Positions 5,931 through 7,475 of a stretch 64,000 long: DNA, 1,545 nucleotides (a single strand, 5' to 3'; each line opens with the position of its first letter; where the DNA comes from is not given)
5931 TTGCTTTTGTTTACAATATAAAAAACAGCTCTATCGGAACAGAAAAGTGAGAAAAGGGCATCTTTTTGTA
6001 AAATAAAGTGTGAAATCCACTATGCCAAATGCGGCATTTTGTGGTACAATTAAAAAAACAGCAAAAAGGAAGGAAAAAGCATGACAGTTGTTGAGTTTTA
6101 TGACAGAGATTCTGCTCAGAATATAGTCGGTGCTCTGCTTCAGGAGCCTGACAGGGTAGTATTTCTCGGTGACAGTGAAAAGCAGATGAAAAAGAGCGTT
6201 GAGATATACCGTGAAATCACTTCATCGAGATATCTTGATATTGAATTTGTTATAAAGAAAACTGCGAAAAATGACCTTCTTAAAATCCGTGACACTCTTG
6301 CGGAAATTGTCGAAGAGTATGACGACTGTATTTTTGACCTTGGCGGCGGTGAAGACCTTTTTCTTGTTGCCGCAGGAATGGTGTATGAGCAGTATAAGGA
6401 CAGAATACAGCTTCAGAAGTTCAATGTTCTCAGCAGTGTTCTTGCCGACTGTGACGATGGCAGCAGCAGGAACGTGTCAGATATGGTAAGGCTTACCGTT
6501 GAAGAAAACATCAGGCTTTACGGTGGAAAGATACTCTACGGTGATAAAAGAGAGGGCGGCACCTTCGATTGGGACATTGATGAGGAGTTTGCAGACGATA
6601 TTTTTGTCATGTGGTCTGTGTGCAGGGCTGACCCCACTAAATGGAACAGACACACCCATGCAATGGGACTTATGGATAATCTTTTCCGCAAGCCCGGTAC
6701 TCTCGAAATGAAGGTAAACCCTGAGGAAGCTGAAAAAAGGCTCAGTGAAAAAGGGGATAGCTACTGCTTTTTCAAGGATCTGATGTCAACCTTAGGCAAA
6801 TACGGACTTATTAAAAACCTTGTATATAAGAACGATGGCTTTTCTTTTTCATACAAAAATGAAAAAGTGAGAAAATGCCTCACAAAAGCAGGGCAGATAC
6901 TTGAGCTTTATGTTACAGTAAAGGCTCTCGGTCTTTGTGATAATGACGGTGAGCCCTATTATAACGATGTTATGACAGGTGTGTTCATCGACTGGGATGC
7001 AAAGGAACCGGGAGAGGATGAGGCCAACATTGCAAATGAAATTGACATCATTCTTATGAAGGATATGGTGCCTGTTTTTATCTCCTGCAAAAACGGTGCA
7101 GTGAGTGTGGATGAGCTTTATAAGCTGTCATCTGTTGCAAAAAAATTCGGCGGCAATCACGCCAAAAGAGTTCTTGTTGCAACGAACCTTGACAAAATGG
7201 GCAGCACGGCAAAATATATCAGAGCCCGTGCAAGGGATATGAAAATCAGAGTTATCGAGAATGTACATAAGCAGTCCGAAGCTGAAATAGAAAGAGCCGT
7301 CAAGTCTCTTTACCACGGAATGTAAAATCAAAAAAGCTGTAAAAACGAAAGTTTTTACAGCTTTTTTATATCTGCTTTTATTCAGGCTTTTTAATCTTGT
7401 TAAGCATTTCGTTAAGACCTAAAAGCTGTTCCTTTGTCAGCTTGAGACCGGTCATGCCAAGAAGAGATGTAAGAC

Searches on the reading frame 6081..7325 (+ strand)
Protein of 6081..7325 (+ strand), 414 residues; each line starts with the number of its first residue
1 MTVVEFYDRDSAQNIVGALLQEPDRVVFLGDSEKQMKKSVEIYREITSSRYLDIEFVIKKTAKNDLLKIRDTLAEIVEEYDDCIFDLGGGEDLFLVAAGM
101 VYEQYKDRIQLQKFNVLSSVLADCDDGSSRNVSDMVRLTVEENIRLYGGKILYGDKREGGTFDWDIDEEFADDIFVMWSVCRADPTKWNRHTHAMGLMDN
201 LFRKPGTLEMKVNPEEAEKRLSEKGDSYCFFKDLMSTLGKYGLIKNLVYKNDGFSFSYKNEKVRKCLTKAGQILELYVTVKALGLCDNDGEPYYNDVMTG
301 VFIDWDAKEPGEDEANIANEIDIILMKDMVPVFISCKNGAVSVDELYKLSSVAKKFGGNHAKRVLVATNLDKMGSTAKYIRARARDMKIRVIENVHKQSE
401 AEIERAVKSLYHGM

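Call 3: search_protein_families(library=pfam, proteins=[window:6081-7325:+], max_evalue=1)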
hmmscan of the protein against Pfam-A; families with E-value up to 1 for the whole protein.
window:6081-7325:+ (414 aa): 2 families
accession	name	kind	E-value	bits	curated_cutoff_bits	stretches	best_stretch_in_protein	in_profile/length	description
PF09002.17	Card1_endonuc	-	3.1e-06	27.2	26.4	1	271-393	10-118/136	Card1-like, endonuclease domain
PF03460.22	NIR_SIR_ferr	-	0.024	14.8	24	0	334-358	14-38/69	Nitrite/Sulfite reductase ferredoxin-like half domain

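Call 4: search_protein_families(library=padloc, proteins=[window:6081-7325:+], max_evalue=1)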
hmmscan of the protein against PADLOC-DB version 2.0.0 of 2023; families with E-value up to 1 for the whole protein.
window:6081-7325:+ (414 aa): 20 families
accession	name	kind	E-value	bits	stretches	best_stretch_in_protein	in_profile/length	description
PDLC01895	CARF4--CARF_PDDEXK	-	7.4e-34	115.4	1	2-408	3-382/397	-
PDLC01880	CARF4--CARF_PDDEXK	-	5.7e-24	83.1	1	3-395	4-349/364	-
PDLC01881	CARF4--CARF_PDDEXK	-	1.3e-23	81.8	1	3-392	6-359/378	-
PDLC01884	CARF4--CARF_PDDEXK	-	1.8e-22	78.3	1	3-368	5-342/382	-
PDLC01619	Csx1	-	6.6e-17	59.7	1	4-375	5-307/330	CAS-III; associated_signaling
PDLC01037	Csx1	-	2.5e-13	48.3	1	12-368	14-281/320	ARF+Nuclease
PDLC01890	CARF4--CARF_PDDEXK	-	1.5e-12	45.6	2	312-393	263-339/366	-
PDLC01968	CARF_PDDEXK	-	7.2e-10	36.5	1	249-407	226-355/361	-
PDLC01898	CARF4--CARF_PDDEXK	-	1.6e-09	35.4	1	259-396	164-285/296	-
PDLC01882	CARF4--CARF_PDDEXK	-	3e-09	33.9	1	271-401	436-562/569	-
PDLC01900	CARF4--CARF_PDDEXK_AAA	-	3.1e-07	27.4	1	314-396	475-552/556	-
PDLC01889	CARF4--CARF_PDDEXK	-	1.2e-05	22.7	1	316-378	268-328/367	-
PDLC01888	CARF4--CARF_PDDEXK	-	2e-05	22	1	254-401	220-361/368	-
PDLC01891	CARF4--CARF_PDDEXK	-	2.1e-05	22.3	1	270-397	205-312/319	-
PDLC01512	Csx1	-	0.0011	16.2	1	271-400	255-373/382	CAS-III; associated_signaling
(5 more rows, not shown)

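Call 5: search_protein_families(library=ncbifam, proteins=[window:6081-7325:+], max_evalue=1)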
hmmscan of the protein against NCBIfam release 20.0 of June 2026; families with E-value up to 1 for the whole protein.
window:6081-7325:+ (414 aa): 0 families

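Call 9: find_homologous_proteins(query=window:6081-7325:+, max_evalue=0.001)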
Query window:6081-7325:+ (414 aa): 589 proteins with E <= 0.001 among 7563 candidates; the best 120 are listed.
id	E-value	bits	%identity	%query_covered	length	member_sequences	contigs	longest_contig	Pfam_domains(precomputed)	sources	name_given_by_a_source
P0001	8.6e-276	932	100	100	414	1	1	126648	PF09002.18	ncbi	-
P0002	1.4e-248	843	89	100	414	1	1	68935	PF09002.18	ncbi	-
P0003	4.1e-188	644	66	100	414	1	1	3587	PF09002.18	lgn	-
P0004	2.2e-186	638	66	100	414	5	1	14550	PF09002.18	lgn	-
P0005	2.4e-168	579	61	99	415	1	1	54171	PF09002.18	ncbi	-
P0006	5.5e-165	567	60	100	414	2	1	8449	PF09002.18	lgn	-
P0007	1.1e-133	464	50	100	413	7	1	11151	-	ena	-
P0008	1.7e-131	457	49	99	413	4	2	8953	-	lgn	-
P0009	2.7e-130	453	49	100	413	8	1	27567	-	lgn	-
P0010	2.5e-125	437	46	99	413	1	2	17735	-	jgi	-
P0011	3.8e-125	436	47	99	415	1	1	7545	-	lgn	-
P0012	9.4e-125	435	49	100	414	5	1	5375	-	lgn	-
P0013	4.0e-124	433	48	100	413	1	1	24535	-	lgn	-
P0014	8.7e-124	432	47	99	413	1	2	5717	-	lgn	-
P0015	2.7e-123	430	48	100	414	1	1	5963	-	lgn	-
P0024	5.5e-118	413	45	100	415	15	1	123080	-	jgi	-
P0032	2.5e-116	407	45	99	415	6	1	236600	-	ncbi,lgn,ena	-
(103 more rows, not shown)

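Call 10: find_related_loci(query=window:6081-7325:+, collection=genome_contigs, flank=10000)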
Query window:6081-7325:+ (414 aa) in genome_contigs; peptide patterns used: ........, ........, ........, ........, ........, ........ (x = any residue, [..] = any of these).
37 stretches matched a pattern; 1 encode a relative of the query (tblastn E <= 1e-3); 1 distinct loci.
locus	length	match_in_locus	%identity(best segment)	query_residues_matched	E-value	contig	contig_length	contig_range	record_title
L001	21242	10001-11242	89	1-414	0e+0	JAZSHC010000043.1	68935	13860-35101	MAG: Acutalibacteraceae bacterium isolate T1900044576_TS20190042.MAGScoT_cleanbin_000030 SGB_500_k141_344935, whole geno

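Call 11: find_encoding_contigs(protein=P0005, flank=8000, max_places=3)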
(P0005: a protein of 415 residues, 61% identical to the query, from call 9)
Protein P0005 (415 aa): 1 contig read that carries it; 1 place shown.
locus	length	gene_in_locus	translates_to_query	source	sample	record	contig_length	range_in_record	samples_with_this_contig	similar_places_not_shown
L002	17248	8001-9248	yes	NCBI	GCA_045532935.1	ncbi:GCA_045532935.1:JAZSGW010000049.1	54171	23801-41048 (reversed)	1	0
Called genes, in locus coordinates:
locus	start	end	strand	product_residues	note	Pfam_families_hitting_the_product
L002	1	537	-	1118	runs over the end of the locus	PF21910:GH85_C (faint), PF13306:LRR_5, PF13855:LRR_8 (faint), PF13306:LRR_5, PF00041:fn3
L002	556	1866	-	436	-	PF14501:HATPase_c_5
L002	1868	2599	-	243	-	PF00072:Response_reg, PF04397:LytTR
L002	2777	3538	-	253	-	PF25814:fn3_SORL1 (faint), PF00041:fn3 (weak), PF21910:GH85_C (faint), PF25833:Fn3_SaeA_3rd (faint), PF00041:fn3 (weak)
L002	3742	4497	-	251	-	PF12724:Flavodoxin_5 (weak), PF12838:Fer4_7 (faint), PF13484:Fer4_16 (faint), PF12797:Fer4_2 (faint), PF00037:Fer4 (faint), PF12800:Fer4_4 (faint), PF12837:Fer4_6 (faint), PF13187:Fer4_9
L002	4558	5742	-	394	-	PF00438:S-AdoMet_synt_N, PF02772:S-AdoMet_synt_M, PF02773:S-AdoMet_synt_C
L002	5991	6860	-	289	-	-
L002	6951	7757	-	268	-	PF13529:Peptidase_C39_2, PF03412:Peptidase_C39 (weak)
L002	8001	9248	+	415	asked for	PF09002:Card1_endonuc (weak)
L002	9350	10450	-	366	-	PF10974:DUF2804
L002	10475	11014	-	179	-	PF07155:ECF-ribofla_trS (weak), PF12822:ECF_trnsprt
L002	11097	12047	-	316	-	PF14488:DUF4434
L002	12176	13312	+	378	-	PF00149:Metallophos, PF12850:Metallophos_2, PF12320:SbcD_C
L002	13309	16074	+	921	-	PF13476:AAA_23, PF13514:AAA_27 (weak), PF13555:AAA_29 (weak), PF13558:SbcC_Walker_B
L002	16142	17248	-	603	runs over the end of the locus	PF07944:Beta-AFase-like_GH127_cat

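Call 12: find_encoding_contigs(protein=P0024, flank=8000, max_places=3)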
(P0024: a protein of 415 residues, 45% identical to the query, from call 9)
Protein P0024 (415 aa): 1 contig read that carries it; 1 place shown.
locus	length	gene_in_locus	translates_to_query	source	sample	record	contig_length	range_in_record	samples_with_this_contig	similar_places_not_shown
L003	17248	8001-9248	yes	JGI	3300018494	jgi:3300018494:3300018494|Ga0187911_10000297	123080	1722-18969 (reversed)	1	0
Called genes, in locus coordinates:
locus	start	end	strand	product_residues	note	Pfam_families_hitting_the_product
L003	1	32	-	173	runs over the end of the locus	PF09548:Spore_III_AB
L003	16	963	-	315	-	PF19568:Spore_III_AA, PF03205:MobB (faint)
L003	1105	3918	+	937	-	PF09586:YfhO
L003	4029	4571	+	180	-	PF10688:Imp-YgjV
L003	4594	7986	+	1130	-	PF13191:AAA_16 (faint), PF13207:AAA_17 (faint), PF00158:Sigma54_activat (faint), PF00004:AAA, PF07724:AAA_2, PF07728:AAA_5, PF00004:AAA, PF01434:Peptidase_M41, +9 more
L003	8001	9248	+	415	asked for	-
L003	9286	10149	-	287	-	PF00288:GHMP_kinases_N, PF08544:GHMP_kinases_C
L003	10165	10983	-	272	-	PF02811:PHP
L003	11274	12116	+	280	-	PF01370:Epimerase, PF04321:RmlD_sub_bind, PF07993:NAD_binding_4, PF16363:GDP_Man_Dehyd, PF01073:3Beta_HSD, PF02719:Polysacc_synt_2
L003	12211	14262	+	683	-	PF07501:G5, PF01551:Peptidase_M23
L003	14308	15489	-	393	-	PF00657:Lipase_GDSL, PF13472:Lipase_GDSL_2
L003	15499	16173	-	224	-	PF01980:TrmO_N, PF18389:TrmO_C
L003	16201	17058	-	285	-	PF04616:Glyco_hydro_43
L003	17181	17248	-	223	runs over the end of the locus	PF09851:SHOCT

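Call 13: find_encoding_contigs(protein=P0032, flank=8000, max_places=3)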
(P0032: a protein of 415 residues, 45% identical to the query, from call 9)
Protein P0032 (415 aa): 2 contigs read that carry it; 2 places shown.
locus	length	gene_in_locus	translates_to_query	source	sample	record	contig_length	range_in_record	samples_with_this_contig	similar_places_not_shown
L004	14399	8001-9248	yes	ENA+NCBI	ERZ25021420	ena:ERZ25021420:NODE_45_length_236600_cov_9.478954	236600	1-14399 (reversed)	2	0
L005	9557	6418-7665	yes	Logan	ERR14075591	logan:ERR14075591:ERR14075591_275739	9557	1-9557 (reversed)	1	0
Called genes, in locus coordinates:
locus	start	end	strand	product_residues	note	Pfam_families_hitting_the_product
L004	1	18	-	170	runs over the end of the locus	PF09548:Spore_III_AB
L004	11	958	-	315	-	PF19568:Spore_III_AA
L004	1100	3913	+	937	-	PF09586:YfhO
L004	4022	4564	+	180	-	PF10688:Imp-YgjV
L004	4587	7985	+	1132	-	PF00910:RNA_helicase (faint), PF00158:Sigma54_activat (faint), PF01057:Parvo_NS1 (faint), PF00004:AAA, PF07724:AAA_2, PF07728:AAA_5, PF00004:AAA, PF01434:Peptidase_M41, +8 more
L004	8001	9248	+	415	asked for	-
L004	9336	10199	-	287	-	PF00288:GHMP_kinases_N, PF08544:GHMP_kinases_C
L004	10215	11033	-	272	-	PF02811:PHP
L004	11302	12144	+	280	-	PF01370:Epimerase, PF04321:RmlD_sub_bind, PF16363:GDP_Man_Dehyd, PF01073:3Beta_HSD, PF07993:NAD_binding_4, PF02719:Polysacc_synt_2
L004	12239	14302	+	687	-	PF07501:G5, PF01551:Peptidase_M23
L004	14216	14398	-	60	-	?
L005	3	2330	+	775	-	?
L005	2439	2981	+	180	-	PF10688:Imp-YgjV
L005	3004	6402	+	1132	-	PF00910:RNA_helicase (faint), PF00158:Sigma54_activat (faint), PF01057:Parvo_NS1 (faint), PF00004:AAA, PF07724:AAA_2, PF07728:AAA_5, PF00004:AAA, PF01434:Peptidase_M41, +8 more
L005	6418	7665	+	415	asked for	-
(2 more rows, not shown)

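Call 21: search_solved_structures(query=A1, max_evalue=0.01, show_alignments=3)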
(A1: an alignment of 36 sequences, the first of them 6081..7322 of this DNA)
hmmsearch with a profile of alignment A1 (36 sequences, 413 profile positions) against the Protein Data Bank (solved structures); distinct sequences matched with E-value up to 0.01: 3.
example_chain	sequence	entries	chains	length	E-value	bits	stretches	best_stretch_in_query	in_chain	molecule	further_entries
7bdv_A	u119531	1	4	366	0.00087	21.2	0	8-97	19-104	Can2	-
1xmx_A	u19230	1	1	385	0.002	20.1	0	218-368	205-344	hypothetical protein VC1899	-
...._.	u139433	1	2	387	0.0061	18.4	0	312-364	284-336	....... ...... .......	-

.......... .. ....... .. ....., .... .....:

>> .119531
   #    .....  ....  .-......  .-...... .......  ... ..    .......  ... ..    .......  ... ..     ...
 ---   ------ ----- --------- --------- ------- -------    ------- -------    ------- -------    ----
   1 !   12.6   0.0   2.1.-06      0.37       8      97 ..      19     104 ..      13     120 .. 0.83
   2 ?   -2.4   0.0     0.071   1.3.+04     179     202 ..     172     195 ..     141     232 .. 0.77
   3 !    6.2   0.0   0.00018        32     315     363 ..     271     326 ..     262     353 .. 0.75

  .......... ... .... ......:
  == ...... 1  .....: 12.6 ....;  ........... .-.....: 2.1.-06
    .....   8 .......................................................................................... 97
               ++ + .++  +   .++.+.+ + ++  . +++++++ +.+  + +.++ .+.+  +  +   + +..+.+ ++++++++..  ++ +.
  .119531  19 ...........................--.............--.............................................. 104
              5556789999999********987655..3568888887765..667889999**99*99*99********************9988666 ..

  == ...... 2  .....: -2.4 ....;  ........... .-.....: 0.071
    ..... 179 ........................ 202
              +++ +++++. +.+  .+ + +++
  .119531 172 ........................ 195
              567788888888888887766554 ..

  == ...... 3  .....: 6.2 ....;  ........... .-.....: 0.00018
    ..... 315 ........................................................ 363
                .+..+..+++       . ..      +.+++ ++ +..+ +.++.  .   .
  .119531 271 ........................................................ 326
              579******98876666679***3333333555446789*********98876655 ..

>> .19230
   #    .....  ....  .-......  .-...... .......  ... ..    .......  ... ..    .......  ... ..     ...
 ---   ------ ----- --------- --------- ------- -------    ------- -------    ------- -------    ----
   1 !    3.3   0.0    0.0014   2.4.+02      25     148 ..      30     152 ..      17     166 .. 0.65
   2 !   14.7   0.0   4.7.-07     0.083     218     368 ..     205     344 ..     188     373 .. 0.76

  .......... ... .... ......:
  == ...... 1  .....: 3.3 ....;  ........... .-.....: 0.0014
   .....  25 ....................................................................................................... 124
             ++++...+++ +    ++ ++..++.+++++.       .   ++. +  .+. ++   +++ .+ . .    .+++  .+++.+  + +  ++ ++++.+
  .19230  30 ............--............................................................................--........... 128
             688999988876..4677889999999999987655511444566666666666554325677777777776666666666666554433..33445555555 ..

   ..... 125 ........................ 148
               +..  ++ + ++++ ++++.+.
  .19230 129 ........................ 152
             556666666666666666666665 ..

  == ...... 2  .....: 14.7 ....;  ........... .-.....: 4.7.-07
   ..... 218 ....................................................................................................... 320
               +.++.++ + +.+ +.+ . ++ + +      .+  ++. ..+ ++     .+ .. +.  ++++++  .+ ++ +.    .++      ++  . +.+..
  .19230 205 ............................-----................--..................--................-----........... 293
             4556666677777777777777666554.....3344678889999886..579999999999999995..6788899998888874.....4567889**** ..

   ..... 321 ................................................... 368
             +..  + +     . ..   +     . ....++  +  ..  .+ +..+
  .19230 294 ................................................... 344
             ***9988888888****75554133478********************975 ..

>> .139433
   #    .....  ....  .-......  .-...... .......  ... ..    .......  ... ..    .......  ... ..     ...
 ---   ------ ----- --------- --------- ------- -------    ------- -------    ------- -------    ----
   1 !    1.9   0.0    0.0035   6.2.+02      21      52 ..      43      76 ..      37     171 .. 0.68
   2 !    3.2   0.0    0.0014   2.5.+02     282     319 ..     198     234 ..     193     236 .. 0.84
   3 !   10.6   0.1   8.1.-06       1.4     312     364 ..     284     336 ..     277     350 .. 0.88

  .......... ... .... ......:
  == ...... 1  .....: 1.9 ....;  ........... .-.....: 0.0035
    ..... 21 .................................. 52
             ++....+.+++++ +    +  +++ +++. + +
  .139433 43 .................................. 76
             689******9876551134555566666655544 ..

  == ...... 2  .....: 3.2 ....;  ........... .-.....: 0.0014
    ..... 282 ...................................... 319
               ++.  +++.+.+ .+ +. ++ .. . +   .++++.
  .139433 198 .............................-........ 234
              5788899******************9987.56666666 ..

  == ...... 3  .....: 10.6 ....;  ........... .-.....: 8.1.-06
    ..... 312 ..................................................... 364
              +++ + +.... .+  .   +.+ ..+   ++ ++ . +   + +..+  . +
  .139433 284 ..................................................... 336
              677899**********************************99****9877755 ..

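Call 23: find_related_loci(query=A1, collection=metagenome_contigs, flank=10000)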
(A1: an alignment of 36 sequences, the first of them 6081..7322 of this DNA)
Query A1 (414 aa) in metagenome_contigs; peptide patterns used: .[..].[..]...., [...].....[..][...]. (x = any residue, [..] = any of these).
600 stretches matched a pattern (row limit reached: there are more); 241 encode a relative of the query (tblastn E <= 1e-3); the best 80 are kept; 80 distinct loci.
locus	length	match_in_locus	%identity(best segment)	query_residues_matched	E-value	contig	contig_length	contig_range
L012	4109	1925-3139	44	1-412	7e-118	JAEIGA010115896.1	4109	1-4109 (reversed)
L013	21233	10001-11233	41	1-411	3e-114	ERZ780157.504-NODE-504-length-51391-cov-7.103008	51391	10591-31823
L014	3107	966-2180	44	1-412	6e-116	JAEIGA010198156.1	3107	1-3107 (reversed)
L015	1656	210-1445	40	1-411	5e-117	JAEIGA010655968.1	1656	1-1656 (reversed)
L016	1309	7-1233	43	1-411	2e-118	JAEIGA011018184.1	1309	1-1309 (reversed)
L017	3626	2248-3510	42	1-413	1e-110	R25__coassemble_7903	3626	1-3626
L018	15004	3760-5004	42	1-412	2e-108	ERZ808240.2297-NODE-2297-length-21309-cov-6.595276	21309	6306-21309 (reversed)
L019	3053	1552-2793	42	1-411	9e-112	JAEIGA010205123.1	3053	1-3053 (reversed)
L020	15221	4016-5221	43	1-402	4e-107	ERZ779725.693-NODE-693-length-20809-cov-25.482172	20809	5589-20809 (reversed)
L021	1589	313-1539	41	1-411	6e-115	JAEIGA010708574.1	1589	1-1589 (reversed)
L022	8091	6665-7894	41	1-411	2e-106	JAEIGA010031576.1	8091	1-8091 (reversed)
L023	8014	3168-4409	43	1-411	8e-105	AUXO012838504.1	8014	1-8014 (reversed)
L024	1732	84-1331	41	1-412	2e-111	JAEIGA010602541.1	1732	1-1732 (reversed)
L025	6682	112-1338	41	1-411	2e-104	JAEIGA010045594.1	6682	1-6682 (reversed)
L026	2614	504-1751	40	1-411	6e-108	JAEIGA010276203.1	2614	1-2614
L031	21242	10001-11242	41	1-410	5e-100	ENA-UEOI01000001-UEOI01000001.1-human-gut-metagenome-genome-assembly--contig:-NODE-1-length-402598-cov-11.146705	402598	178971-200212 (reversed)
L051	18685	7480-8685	40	1-396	9e-91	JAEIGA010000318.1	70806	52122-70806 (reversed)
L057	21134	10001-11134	38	1-395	1e-87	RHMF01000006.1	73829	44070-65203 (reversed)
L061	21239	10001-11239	39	1-410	3e-86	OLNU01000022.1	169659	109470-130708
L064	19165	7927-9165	39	1-410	1e-85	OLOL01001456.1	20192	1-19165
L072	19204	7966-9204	37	1-410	1e-82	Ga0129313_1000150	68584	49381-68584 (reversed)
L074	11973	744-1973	37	1-410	3e-82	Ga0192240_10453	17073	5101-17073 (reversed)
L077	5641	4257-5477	36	1-410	7e-82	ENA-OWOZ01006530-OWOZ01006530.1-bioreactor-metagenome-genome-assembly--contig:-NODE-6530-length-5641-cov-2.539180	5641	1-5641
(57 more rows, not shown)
